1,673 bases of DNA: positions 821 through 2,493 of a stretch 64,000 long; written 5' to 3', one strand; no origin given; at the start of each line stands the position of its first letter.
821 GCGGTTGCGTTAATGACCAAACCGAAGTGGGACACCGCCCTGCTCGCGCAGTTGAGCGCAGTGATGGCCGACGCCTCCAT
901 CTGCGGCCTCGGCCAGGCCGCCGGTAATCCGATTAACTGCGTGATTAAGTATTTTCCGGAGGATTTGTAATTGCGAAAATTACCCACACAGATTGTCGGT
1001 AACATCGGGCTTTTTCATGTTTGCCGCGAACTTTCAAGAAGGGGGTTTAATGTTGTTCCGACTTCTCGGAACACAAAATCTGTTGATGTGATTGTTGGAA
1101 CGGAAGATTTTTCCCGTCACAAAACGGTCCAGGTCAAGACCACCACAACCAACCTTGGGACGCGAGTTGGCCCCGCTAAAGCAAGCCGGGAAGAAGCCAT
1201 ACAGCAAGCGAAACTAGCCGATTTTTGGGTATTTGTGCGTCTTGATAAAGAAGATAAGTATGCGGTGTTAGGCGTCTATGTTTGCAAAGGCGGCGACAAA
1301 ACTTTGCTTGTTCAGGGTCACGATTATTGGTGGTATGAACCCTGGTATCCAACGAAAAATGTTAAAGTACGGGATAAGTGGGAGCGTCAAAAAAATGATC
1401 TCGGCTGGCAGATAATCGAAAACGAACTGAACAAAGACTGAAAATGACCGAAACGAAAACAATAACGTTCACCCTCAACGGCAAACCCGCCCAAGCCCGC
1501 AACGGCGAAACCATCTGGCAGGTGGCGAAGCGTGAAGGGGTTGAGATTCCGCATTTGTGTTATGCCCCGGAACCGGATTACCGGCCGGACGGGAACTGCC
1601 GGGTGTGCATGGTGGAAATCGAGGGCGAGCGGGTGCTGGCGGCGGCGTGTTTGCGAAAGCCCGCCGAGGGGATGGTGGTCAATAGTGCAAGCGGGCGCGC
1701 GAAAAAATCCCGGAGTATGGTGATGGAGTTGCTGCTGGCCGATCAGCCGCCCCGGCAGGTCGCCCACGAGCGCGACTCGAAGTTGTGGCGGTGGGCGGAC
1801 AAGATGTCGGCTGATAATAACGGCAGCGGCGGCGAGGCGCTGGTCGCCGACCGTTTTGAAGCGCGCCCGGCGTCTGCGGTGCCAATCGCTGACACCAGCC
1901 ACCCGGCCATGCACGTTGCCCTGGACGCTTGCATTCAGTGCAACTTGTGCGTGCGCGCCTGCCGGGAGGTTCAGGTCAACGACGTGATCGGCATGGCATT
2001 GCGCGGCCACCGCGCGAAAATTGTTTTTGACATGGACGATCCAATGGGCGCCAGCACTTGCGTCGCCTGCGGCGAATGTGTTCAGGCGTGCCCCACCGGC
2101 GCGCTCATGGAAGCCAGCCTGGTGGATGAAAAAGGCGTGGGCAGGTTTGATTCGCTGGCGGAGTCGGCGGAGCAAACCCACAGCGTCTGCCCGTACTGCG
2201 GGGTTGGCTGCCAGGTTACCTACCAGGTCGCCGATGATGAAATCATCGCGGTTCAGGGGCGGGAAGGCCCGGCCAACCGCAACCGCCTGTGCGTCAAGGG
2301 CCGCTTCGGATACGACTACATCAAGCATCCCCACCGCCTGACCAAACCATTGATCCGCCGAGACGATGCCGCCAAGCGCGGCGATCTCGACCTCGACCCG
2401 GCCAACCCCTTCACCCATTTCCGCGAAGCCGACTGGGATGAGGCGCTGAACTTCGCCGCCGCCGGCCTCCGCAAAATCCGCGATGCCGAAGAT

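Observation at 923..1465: Foreign low-GC PD-(D/E)XK-like ORF wedged with zero spacing between fdsB and fdsA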

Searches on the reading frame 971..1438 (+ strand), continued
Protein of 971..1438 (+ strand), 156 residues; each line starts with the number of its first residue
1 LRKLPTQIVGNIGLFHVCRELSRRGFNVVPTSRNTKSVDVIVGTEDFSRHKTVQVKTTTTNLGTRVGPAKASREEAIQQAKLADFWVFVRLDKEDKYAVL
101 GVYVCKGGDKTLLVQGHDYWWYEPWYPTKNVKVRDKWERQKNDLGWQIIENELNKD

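Call 83: search_protein_families(library=padloc, proteins=[L107:3934-4872:+, L003:7133-7957:+, P0012, P0005, P0036, P0096], max_evalue=0.1)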
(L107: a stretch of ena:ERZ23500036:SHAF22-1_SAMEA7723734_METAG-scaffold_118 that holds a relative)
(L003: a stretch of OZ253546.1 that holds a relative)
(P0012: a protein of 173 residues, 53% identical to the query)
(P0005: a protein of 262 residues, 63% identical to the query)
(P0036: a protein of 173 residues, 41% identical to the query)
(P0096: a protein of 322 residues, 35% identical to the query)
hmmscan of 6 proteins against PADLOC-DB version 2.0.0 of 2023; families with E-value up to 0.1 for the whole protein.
L107:3934-4872:+ (313 aa): 1 family
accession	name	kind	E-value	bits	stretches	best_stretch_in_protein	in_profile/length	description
PDLC03274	MTase_II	-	0.046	11.1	1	32-97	40-106/298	Type II methyltransferase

L003:7133-7957:+ (275 aa): 0 families

P0012 (173 aa): 1 family
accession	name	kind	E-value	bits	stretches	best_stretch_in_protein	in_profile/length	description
PDLC02398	Aga_REase-PNTD1-PNTD2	-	0.017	12.1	1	12-65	8-64/429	Class I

P0005 (262 aa): 0 families

P0036 (173 aa): 0 families

P0096 (322 aa): 3 families
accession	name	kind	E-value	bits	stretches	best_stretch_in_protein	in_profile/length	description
PDLC04132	HNH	-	2e-45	153.1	1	192-322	129-257/286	-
PDLC03546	HNH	-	1.7e-21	74.5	1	200-292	141-234/282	Type II restriction enzyme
PDLC03529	REase_II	-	0.0006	17.1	1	170-296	223-348/389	Type II restriction enzyme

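Call 86: find_homologous_proteins(query=A2, max_evalue=0.00001)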
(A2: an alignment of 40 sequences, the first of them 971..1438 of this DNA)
Query A2 (40 sequences) (156 aa, profile of the alignment): 3733 proteins with E <= 0.00001 among 7142 candidates; the best 120 are listed.
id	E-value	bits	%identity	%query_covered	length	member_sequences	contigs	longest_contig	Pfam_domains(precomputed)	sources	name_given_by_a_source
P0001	1.6e-55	205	71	97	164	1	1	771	-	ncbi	-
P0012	5.1e-54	201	53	99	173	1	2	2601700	-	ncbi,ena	-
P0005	3.7e-53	198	63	98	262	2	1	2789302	-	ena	-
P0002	1.0e-52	196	69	97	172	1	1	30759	-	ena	-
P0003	1.9e-52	195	67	99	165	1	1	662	-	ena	-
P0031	3.0e-52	195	58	97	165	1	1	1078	-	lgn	-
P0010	4.1e-52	194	56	97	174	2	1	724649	-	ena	-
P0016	9.3e-52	193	53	98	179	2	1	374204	-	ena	-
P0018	1.4e-51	193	54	94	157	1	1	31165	-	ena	-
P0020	2.2e-51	192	50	98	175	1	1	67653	-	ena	-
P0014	1.0e-50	190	53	94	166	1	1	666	-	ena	-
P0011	3.5e-50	188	56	98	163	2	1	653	-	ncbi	-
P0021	1.2e-49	186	50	96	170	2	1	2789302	-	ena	-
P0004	1.6e-49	186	63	97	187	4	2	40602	-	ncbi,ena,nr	ncbi:MAG: hypothetical protein MPK30_00305 [Gammaproteobacteria bacterium]|nr:hypothetical protein [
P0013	4.5e-49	184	51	97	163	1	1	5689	-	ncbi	-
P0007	5.9e-47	178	58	94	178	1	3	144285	-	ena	-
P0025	3.5e-43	165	49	97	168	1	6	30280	-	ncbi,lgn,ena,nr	ncbi:MAG: hypothetical protein OXU98_09260 [Gammaproteobacteria bacterium]|nr:hypothetical protein [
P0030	3.6e-43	165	37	97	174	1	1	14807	-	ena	-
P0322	4.5e-42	162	43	54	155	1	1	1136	-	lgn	-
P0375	5.4e-41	158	53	35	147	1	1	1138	-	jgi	jgi:hypothetical protein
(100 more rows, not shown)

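Call 88: search_dna_similar(query=window:971-1438:+, collection=plasmids, mode=protein, max_evalue=0.001, max_rows=15)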
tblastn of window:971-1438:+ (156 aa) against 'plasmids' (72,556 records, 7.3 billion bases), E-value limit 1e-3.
Records with a match: 8; places in all: 8; records where one place covers at least 80% of the query: 0.
Best place of each record, by identity: <60% 8.
By first word of the organism name: Sulfolobus 2; Pseudomonas 2; Chitinibacter 1; Vitreoscilla 1; Sinorhizobium 1; Sphingobium 1.
By predicted mobility (MOB-suite, as given by PLSDB): mobilizable 4; non-mobilizable 2; conjugative 2.
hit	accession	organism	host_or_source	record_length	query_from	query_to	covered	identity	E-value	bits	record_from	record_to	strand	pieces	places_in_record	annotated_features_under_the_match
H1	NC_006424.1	Sulfolobus islandicus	-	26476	7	93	56%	36.8%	2e-8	59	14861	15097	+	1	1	hypothetical protein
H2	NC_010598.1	Sulfolobus islandicus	-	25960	7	93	56%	36.8%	2e-8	59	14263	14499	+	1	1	hypothetical protein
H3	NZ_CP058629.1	Chitinibacter bivalviorum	Anodonta arcaeformis,Mono-bacterial ...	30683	4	89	55%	36.0%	9e-9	60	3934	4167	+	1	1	hypothetical protein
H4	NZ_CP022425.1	Vitreoscilla filiformis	cell culture,Mud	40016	4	89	55%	36.0%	1e-8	60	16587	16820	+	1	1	hypothetical protein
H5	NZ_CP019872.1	Pseudomonas syringae group genomosp. 3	Solanum lycopersicum cv. Brillante,pure ...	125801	4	89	55%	36.0%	1e-8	60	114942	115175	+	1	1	hypothetical protein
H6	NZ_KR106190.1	Pseudomonas aeruginosa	-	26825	4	89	55%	36.0%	6e-8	58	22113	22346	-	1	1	hypothetical protein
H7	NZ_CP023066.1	Sinorhizobium sp. CCBAU 05631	G.max,nodule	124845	3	59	37%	45.6%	4e-8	58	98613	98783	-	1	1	none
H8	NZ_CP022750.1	Sphingobium xenophagum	cell culture,electronic ...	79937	7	67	39%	41.0%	9e-8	57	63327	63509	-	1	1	hypothetical protein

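Call 89: search_dna_similar(query=window:971-1438:+, collection=phages, mode=protein, max_evalue=0.001, max_rows=15)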
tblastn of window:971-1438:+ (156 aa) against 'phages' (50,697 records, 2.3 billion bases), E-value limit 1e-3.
No match.

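Call 90: fold_search(model_id=the predicted structure, library=viral)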
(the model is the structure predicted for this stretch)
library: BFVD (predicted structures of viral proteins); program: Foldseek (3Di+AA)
matches with E <= 10: 800; with E <= 0.001: 14
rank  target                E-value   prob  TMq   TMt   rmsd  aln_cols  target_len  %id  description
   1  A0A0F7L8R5            5.1e-05  1.00  0.48  0.59   5.8       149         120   14  PD(D/E)XK endonuclease domain-containing protein [uncultured marine virus]
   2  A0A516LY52            1.1e-04  1.00  0.52  0.56   3.1       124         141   19  (no name in the UniProt tables at hand)
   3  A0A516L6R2            1.1e-04  1.00  0.52  0.56   7.0       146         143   14  (no name in the UniProt tables at hand)
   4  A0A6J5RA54            1.3e-04  1.00  0.49  0.49   6.1       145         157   11  Protein NO VEIN C-terminal domain-containing protein [uncultured Caudovirales phage]
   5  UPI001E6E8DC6         2.5e-04  1.00  0.44  0.54   6.5       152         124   14  (no name look-up for this kind of identifier)
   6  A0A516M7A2            3.0e-04  1.00  0.44  0.47   5.6       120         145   18  (no name in the UniProt tables at hand)
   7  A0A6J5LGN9            3.2e-04  1.00  0.43  0.42   8.8       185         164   16  PD(D/E)XK endonuclease domain-containing protein [uncultured Caudovirales phage]
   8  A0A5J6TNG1            5.3e-04  0.98  0.38  0.36  17.2       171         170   13  (no name in the UniProt tables at hand)
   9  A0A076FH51            5.6e-04  1.00  0.52  0.23   5.8       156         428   12  Uncharacterized protein [Aureococcus anophagefferens virus]
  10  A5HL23                6.8e-04  1.00  0.42  0.50   5.7       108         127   16  PfWMP3_29 [Phormidium phage Pf-WMP3]
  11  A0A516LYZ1            7.3e-04  1.00  0.52  0.59   6.1       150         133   17  (no name in the UniProt tables at hand)
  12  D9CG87                7.3e-04  0.96  0.35  0.27  14.6       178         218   15  (no name in the UniProt tables at hand)
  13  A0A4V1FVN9            7.7e-04  1.00  0.47  0.53   4.7       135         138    9  (no name in the UniProt tables at hand)
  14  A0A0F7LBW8            1.0e-03  1.00  0.43  0.48   4.2       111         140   19  Head to tail connector [uncultured marine virus]
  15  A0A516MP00            1.2e-03  1.00  0.49  0.46   3.7       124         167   13  (no name in the UniProt tables at hand)
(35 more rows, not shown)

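Call 91: get_annotated_region(hit=H6, flank=5000)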
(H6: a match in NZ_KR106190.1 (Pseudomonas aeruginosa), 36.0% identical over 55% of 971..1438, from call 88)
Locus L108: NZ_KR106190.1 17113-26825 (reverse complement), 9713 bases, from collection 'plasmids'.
description: Pseudomonas aeruginosa strain HS87 plasmid pHS87a, complete sequence
organism: Pseudomonas aeruginosa (NCBI taxid 287)
taxonomy: Bacteria; Pseudomonadota; Gammaproteobacteria; Pseudomonadales; Pseudomonadaceae; Pseudomonas; Pseudomonas aeruginosa
host: -; source: -; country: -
typing (MOB-suite, as given by PLSDB): non-mobilizable; replicon rep_cluster_429
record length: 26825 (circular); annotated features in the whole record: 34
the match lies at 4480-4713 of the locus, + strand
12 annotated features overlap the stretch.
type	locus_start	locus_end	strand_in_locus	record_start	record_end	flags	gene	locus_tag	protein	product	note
CDS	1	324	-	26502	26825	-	-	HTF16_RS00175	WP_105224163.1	hypothetical protein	-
CDS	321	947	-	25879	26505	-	-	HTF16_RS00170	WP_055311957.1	ParA family protein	-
CDS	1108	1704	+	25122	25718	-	-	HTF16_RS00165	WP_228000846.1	hypothetical protein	-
CDS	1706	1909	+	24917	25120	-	-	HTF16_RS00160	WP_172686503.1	hypothetical protein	-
CDS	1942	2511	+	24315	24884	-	-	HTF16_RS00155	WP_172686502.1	HAD family hydrolase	-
CDS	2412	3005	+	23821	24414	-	-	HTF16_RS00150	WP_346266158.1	HAD domain-containing protein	-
CDS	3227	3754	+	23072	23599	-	-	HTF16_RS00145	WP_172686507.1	3'-5' exonuclease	-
CDS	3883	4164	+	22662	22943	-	-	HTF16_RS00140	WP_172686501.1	type II toxin-antitoxin system RelB/DinJ family antitoxin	GO:0006355 - regulation of DNA-templated transcription [Evidence IEA]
CDS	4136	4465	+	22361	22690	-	-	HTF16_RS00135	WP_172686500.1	type II toxin-antitoxin system YafQ family toxin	-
CDS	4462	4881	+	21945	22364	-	-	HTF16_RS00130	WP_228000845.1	hypothetical protein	-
CDS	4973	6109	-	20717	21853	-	-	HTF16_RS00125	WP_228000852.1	MFS transporter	-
CDS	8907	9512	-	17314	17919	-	-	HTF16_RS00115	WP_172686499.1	recombinase family protein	GO:0006310 - DNA recombination [Evidence IEA]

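Call 92: get_annotated_region(hit=H3, flank=4000)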
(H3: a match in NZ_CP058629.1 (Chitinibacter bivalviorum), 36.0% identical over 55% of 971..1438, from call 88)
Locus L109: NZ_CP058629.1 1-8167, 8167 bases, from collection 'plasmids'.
description: Chitinibacter bivalviorum strain 2T18 plasmid unnamed3, complete sequence
organism: Chitinibacter bivalviorum (NCBI taxid 2739434)
taxonomy: Bacteria; Pseudomonadota; Betaproteobacteria; Neisseriales; Chitinibacteraceae; Chitinibacter; Chitinibacter bivalviorum
host: -; source: Anodonta arcaeformis,Mono-bacterial isolate; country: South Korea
typing (MOB-suite, as given by PLSDB): mobilizable; replicon rep_cluster_429; relaxase MOBP
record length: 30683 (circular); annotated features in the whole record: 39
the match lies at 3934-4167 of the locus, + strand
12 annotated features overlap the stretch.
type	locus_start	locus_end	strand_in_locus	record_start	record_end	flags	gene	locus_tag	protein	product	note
CDS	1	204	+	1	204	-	-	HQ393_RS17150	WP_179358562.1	hypothetical protein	-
CDS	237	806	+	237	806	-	-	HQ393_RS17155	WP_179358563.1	HAD-IA family hydrolase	GO:0008152 - metabolic process [Evidence IEA]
CDS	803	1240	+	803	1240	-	-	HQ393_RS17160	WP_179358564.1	hypothetical protein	-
CDS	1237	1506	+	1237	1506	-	-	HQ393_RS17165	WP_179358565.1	hypothetical protein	-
CDS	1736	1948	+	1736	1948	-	-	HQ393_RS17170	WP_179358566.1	hypothetical protein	-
CDS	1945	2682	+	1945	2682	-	-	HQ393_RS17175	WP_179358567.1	HAD domain-containing protein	-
CDS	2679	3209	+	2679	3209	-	-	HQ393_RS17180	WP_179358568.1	3'-5' exonuclease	-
CDS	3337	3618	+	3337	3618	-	-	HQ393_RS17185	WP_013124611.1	type II toxin-antitoxin system RelB/DinJ family antitoxin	GO:0006355 - regulation of DNA-templated transcription [Evidence IEA]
CDS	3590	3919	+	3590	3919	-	-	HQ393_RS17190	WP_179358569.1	type II toxin-antitoxin system YafQ family toxin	-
CDS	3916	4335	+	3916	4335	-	-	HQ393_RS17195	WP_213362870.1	hypothetical protein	-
CDS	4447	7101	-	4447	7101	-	-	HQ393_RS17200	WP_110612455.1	TrlF family AAA-like ATPase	-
CDS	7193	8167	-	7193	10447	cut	-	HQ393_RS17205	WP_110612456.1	N-6 DNA methylase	GO:0006306 - DNA methylation [Evidence IEA]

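Call 99: search_protein_families(library=padloc, proteins=[L002:4829-5692:+, L102:6853-8532:+], max_evalue=0.01)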
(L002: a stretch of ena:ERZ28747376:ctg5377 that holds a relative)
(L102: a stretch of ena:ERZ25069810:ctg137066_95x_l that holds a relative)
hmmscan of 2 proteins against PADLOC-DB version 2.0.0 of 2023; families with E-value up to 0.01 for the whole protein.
L002:4829-5692:+ (288 aa): 27 families (the best 25 are shown)
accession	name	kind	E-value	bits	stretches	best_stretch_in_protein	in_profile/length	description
PDLC02614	DrmC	-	1.7e-11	42.2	1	86-139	90-144/153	DrmC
PDLC02588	DrmC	-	8.5e-11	40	1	86-149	184-247/256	DrmC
PDLC02585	DrmC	-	4.1e-10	37.7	1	77-142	178-241/253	DrmC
PDLC02595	DrmC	-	1e-09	36.6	1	94-130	208-244/269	DrmC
PDLC02606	DrmC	-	9.2e-09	33.3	1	93-142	121-170/182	DrmC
PDLC02607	DrmC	-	1.2e-08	32.6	1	93-139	201-247/265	DrmC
PDLC02602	DrmC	-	2.5e-08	31.3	1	90-171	193-268/381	DrmC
PDLC02597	DrmC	-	4e-08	31.4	1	94-143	184-233/242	DrmC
PDLC02587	DrmC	-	1.3e-07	29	1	95-140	205-250/267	DrmC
PDLC02599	DrmC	-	1.3e-07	28.9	1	51-160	43-151/387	DrmC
PDLC02591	DrmC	-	2.9e-07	27.9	1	93-140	198-245/260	DrmC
PDLC02589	DrmC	-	5.7e-07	26.9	1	94-145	203-253/264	DrmC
PDLC02616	DrmC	-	9.1e-07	26.7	1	93-139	163-209/224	DrmC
PDLC02609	DrmC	-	4.2e-06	24.9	1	95-142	182-229/241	DrmC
PDLC02611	DrmC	-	1.9e-05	22.9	1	93-139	77-123/138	DrmC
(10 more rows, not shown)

L102:6853-8532:+ (560 aa): 9 families
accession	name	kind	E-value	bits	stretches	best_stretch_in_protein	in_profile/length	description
PDLC03877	NsnA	-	1.4e-27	94.9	1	6-378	49-383/385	-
PDLC04027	PD-T4-2_A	-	1.1e-11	42.4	1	11-193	41-209/363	-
PDLC03418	REase_II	-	4e-10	37.4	1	14-101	25-99/372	Type II restriction enzyme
PDLC02695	Orf5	-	2.1e-05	21.1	1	1-88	1-90/601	Orf5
PDLC02696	Orf5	-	5.8e-05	20.2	1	25-93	4-68/558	Orf5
PDLC04151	HEC-05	-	9.4e-05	19.3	1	7-98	25-135/600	-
PDLC02859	DpdF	-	0.00073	16.1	1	403-451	4-52/545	DpdF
PDLC04709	PDC-M55C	-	0.002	14.8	1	12-89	20-103/554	-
PDLC04921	PDC-S14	-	0.0045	14.3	1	511-560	217-268/280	-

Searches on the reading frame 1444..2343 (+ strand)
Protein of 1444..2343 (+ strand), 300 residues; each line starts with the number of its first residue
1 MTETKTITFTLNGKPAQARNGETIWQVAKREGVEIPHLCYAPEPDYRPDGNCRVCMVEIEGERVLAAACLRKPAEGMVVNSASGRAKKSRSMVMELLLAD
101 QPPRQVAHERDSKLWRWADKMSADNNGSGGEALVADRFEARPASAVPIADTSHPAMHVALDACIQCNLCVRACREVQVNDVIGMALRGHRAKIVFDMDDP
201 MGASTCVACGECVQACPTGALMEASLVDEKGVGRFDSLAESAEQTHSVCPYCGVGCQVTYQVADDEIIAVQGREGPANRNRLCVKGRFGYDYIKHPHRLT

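Call 24: find_related_loci(query=window:1444-2343:+, collection=metagenome_contigs, flank=6000)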
Query window:1444-2343:+ (300 aa) in metagenome_contigs; peptide patterns used: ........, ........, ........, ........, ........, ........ (x = any residue, [..] = any of these).
600 stretches matched a pattern (row limit reached: there are more); 588 encode a relative of the query (tblastn E <= 1e-3); the best 80 are kept; 80 distinct loci.
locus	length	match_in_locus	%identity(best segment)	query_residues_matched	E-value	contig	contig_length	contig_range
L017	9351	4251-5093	68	3-300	4e-138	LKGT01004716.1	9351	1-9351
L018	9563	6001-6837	68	6-300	8e-138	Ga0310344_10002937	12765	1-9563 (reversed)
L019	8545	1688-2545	66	1-300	3e-136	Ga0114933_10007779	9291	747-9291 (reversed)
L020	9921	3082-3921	68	4-300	4e-132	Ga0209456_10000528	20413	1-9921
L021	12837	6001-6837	67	5-300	1e-131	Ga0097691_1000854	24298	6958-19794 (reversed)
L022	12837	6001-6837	67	5-300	5e-131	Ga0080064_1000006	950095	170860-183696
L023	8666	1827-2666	67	4-300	7e-131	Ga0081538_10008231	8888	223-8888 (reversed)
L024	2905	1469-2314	66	2-300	6e-136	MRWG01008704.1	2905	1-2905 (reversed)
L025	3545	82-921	66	6-299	3e-133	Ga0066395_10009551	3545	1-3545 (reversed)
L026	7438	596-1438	65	4-300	3e-129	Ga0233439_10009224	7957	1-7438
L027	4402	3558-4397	65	1-300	2e-130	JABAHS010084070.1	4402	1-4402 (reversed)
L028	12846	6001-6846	65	4-300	7e-129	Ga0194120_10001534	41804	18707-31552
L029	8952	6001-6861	65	3-300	2e-128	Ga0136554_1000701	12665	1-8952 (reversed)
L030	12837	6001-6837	64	6-300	7e-128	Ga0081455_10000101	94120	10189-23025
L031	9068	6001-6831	65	7-300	1e-127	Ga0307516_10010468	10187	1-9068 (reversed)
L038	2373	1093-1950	64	2-300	3e-134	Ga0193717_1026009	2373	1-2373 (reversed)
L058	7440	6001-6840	64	4-300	4e-125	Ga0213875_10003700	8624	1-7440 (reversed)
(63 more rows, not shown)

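Call 56: search_protein_families(library=pfam, proteins=[L038:512-1084:+, L058:5450-5851:+], max_evalue=0.01)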
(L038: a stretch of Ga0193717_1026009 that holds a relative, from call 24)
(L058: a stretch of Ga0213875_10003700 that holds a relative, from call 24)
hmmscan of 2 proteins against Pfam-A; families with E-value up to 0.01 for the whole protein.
L038:512-1084:+ (191 aa): 2 families
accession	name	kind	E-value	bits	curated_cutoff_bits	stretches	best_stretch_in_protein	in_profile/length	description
PF04480.18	DUF559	-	1.3e-36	125.2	20.6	1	46-151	2-106/109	Protein of unknown function (DUF559)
PF18741.7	MTES_1575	-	9.6e-09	35.7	38.2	1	68-148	5-91/96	REase_MTES_1575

L058:5450-5851:+ (134 aa): 0 families
